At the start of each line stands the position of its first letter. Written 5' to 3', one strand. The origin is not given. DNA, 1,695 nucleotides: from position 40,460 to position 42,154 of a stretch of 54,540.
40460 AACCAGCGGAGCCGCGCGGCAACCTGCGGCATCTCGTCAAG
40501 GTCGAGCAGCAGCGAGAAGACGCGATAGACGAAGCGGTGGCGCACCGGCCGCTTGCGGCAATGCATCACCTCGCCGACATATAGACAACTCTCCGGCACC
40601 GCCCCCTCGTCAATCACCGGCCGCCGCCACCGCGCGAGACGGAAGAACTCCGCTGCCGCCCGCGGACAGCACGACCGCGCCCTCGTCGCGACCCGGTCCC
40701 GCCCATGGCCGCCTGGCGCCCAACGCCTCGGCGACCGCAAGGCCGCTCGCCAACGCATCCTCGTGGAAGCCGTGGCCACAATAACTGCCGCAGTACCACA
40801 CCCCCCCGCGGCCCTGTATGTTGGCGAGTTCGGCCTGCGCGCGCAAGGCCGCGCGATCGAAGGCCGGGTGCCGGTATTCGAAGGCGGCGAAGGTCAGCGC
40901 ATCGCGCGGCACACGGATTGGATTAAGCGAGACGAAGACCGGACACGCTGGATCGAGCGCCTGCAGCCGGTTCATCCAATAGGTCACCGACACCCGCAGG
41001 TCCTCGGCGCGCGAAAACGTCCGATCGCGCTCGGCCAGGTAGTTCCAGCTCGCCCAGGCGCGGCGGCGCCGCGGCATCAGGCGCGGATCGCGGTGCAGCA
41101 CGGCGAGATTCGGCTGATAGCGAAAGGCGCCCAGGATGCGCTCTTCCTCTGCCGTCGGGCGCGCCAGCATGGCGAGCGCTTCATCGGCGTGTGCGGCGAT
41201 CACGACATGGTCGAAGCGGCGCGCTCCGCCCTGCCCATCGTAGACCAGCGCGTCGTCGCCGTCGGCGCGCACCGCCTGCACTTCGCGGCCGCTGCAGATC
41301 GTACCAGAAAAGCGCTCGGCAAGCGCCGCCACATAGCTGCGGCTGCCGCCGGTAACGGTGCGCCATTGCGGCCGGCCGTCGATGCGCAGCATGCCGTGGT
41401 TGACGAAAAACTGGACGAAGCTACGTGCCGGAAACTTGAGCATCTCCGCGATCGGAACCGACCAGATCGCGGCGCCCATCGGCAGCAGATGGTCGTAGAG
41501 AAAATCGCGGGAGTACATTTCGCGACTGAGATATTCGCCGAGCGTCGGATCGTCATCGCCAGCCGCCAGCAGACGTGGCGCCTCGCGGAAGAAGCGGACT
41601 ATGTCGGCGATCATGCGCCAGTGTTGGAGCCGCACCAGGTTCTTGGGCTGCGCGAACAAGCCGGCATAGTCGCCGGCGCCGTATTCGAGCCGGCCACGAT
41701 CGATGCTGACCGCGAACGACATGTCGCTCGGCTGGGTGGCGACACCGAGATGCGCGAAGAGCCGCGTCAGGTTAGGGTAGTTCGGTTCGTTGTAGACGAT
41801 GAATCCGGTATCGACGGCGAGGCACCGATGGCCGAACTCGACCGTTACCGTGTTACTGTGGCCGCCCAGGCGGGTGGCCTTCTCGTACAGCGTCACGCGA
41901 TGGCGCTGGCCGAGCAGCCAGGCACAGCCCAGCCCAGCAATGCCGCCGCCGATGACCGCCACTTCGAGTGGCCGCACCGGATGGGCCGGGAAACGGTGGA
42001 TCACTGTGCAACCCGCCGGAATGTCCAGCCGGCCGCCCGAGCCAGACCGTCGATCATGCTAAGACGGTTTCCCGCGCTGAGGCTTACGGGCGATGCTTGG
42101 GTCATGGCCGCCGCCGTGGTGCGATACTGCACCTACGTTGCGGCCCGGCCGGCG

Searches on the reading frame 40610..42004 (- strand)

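Call 55: search_protein_families(library=pfam, proteins=[window:40610-42004:-], max_evalue=0.00001)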
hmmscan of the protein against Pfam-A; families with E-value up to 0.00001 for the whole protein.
window:40610-42004:- (464 aa): 3 families
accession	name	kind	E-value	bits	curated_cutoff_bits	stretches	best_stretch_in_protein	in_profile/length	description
PF01593.30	Amino_oxidase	-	2e-21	77.2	19.8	1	22-300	1-285/443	Flavin containing amine oxidoreductase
PF13450.12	NAD_binding_8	-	6.9e-15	55.5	21.9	1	17-86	1-68/68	NAD(P)-binding Rossmann-like domain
PF01266.30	DAO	-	2.9e-10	40.6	27.9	1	15-50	2-39/353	FAD dependent oxidoreductase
